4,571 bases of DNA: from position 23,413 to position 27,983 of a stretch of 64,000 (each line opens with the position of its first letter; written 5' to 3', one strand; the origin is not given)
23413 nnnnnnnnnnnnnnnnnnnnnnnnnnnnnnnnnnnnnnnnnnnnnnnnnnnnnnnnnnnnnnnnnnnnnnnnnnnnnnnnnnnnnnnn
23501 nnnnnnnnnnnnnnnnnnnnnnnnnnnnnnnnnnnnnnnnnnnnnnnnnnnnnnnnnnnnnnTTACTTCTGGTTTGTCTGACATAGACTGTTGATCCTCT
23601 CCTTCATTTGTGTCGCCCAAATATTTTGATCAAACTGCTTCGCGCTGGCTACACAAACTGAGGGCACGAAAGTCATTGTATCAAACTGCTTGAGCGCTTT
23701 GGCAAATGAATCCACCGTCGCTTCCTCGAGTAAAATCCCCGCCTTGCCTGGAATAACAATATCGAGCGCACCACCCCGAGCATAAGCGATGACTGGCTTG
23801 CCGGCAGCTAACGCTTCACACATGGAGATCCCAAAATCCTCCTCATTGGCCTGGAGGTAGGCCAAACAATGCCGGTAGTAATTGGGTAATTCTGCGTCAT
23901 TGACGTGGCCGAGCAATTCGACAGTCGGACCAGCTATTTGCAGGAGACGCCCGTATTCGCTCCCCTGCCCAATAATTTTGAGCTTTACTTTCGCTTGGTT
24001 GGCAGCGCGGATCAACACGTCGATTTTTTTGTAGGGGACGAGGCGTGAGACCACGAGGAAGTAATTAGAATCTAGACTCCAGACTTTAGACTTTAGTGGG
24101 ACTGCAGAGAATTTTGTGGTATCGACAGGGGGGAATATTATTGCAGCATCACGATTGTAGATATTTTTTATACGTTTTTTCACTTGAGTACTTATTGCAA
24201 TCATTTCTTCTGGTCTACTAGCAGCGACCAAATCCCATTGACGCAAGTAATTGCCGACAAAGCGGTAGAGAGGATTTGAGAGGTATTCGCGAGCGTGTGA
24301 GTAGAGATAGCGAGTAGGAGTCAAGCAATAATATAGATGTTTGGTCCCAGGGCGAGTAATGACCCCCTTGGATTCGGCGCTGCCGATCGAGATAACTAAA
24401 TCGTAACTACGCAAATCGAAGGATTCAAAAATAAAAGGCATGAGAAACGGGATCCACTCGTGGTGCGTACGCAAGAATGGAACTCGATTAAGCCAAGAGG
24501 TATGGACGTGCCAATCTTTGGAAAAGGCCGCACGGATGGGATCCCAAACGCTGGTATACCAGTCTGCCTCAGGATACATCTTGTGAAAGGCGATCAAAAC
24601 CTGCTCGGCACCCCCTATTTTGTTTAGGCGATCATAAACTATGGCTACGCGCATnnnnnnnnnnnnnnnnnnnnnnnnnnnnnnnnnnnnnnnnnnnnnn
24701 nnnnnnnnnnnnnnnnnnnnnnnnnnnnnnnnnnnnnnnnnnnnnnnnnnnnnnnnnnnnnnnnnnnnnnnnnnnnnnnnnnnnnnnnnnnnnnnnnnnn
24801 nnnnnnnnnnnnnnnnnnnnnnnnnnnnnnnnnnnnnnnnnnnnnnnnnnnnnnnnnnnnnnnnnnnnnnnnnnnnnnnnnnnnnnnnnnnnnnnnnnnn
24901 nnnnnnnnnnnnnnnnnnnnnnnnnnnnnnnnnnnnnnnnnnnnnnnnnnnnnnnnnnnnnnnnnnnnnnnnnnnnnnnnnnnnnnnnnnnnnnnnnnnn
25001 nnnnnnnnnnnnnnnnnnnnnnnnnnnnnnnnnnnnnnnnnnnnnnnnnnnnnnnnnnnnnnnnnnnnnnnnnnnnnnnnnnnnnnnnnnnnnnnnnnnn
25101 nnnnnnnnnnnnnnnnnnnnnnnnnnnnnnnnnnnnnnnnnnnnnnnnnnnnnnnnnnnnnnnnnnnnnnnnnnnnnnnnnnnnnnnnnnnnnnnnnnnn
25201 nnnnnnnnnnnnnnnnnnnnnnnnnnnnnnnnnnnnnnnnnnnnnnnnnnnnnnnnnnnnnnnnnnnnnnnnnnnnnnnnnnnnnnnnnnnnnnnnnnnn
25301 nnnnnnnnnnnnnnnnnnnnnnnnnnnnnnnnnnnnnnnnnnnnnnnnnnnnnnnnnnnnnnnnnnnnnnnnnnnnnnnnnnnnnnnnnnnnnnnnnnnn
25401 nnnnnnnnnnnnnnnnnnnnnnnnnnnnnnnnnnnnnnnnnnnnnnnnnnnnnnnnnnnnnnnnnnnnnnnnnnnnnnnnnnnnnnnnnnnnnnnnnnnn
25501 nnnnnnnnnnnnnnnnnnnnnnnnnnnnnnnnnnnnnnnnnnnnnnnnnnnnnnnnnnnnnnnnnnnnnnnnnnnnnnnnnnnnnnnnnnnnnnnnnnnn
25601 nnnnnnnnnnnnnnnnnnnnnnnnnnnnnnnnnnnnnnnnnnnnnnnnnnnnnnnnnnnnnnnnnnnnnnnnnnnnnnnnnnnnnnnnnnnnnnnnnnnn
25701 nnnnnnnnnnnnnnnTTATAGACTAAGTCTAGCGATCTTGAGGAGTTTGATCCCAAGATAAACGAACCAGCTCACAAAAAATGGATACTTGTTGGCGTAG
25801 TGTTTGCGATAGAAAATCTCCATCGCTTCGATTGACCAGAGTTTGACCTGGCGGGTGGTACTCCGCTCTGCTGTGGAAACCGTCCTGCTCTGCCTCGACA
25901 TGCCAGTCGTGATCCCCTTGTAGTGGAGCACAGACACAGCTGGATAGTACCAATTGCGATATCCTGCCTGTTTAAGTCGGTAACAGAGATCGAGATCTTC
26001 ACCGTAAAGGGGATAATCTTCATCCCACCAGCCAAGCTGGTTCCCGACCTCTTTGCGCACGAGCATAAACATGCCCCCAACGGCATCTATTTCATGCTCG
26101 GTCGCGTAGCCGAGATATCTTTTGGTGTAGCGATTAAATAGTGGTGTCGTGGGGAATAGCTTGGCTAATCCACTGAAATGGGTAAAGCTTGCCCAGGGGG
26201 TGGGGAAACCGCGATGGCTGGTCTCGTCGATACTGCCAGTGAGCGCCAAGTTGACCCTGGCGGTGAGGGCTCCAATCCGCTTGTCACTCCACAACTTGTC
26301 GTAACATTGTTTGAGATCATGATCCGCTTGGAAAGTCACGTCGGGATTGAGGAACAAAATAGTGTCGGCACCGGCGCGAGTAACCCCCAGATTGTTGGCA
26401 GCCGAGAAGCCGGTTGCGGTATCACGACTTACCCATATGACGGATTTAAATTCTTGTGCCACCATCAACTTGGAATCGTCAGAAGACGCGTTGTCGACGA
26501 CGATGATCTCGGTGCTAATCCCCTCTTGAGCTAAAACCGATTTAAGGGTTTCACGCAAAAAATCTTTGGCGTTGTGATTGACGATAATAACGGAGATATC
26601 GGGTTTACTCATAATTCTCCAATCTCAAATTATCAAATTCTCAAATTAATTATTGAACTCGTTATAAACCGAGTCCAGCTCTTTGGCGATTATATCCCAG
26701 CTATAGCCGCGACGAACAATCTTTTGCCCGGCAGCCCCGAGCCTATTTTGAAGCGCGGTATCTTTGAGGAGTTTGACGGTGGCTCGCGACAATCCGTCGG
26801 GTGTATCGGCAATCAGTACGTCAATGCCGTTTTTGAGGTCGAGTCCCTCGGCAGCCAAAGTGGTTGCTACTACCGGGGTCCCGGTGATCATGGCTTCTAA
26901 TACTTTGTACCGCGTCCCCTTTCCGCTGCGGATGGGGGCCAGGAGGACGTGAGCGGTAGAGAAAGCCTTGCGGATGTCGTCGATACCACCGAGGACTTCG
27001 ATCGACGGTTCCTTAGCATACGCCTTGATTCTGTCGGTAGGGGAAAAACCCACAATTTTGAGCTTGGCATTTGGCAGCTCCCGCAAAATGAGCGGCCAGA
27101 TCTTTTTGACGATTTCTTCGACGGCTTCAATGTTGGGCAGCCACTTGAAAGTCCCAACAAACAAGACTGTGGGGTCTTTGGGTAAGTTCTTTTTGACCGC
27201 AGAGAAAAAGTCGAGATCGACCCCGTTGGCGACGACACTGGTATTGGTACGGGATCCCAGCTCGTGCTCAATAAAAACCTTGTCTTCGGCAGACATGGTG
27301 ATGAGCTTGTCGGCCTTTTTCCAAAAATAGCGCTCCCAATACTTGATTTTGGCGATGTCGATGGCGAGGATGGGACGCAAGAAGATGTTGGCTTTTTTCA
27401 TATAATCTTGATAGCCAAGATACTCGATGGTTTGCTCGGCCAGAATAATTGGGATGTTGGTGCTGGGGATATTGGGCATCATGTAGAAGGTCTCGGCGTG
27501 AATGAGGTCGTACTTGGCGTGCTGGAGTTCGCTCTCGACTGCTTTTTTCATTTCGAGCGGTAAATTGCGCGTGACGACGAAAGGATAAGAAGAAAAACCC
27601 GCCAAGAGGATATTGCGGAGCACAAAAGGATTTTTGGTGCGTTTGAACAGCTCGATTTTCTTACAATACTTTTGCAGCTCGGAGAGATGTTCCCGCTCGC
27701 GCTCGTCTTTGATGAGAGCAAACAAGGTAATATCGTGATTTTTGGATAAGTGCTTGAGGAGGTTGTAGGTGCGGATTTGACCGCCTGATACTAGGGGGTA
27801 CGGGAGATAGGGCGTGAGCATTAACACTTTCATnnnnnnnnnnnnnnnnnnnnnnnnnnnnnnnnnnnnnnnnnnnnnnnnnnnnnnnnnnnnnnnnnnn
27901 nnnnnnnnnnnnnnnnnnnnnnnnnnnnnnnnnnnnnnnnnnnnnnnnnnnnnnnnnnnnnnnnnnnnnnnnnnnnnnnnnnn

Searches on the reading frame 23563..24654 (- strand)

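Call 7: search_protein_families(library=pfam, proteins=[window:23563-24654:-], max_evalue=0.0001)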
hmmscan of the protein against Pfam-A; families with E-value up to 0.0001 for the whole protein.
window:23563-24654:- (363 aa): 3 families
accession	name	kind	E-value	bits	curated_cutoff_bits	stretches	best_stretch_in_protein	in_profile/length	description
PF00534.26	Glycos_transf_1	-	2.5e-26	92.7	26.4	1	192-324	11-155/172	Glycosyl transferases group 1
PF13692.12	Glyco_trans_1_4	-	3.4e-21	76.4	27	1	198-323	3-138/142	Glycosyl transferases group 1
PF13524.12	Glyco_trans_1_2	-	3.3e-05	24.3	25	1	214-324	5-111/144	Glycosyl transferase-like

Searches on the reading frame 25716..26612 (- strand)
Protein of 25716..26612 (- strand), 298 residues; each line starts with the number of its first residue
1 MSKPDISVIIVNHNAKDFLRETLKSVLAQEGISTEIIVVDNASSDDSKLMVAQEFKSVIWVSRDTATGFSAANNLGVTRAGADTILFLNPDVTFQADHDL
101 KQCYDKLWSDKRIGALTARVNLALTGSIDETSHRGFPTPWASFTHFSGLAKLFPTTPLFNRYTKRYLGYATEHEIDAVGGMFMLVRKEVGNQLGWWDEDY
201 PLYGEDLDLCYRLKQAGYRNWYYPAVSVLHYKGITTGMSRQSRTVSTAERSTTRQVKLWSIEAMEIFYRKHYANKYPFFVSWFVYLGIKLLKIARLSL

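Call 7: search_protein_families(library=pfam, proteins=[window:25716-26612:-], max_evalue=0.0001)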
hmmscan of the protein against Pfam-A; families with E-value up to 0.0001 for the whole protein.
window:25716-26612:- (298 aa): 4 families
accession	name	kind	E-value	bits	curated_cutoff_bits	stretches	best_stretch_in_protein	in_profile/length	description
PF00535.33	Glycos_transf_2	-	1.2e-19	71.3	23.3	1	7-121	1-117/168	Glycosyl transferase family 2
PF13641.12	Glyco_tranf_2_3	-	7.6e-16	59.2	27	1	4-237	1-218/230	Glycosyltransferase like family 2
PF10111.15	Glyco_tranf_2_2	-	1.9e-07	31.3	27.3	1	9-216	3-202/276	Glycosyltransferase like family 2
PF13712.12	Glyco_tranf_2_5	-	3.3e-05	24.2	27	0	67-221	39-178/210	Glycosyltransferase like family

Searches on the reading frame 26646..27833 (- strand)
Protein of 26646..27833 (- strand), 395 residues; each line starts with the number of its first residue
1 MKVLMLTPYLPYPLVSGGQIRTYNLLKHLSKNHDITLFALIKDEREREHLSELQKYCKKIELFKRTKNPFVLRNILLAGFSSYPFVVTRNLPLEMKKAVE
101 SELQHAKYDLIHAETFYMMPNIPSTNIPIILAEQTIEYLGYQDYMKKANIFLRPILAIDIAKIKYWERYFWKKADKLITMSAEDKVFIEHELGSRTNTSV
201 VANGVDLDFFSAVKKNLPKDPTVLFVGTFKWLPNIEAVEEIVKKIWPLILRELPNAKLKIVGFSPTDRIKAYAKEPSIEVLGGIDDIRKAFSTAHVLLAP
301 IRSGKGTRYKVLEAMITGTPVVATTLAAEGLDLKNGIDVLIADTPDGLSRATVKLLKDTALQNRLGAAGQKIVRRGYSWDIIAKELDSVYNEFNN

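Call 7: search_protein_families(library=pfam, proteins=[window:26646-27833:-], max_evalue=0.0001)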
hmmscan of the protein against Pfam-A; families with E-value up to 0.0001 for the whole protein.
window:26646-27833:- (395 aa): 4 families
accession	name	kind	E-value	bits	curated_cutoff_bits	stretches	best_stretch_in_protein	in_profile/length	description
PF13692.12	Glyco_trans_1_4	-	8.5e-24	84.9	27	1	221-358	2-142/142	Glycosyl transferases group 1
PF00534.26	Glycos_transf_1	-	3.2e-12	46.7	26.4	1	216-371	10-171/172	Glycosyl transferases group 1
PF13439.12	Glyco_transf_4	-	2.1e-11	44.6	28.5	1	16-208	2-169/170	Glycosyltransferase Family 4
PF13524.12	Glyco_trans_1_2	-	6.6e-08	33.1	25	1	251-386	10-142/144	Glycosyl transferase-like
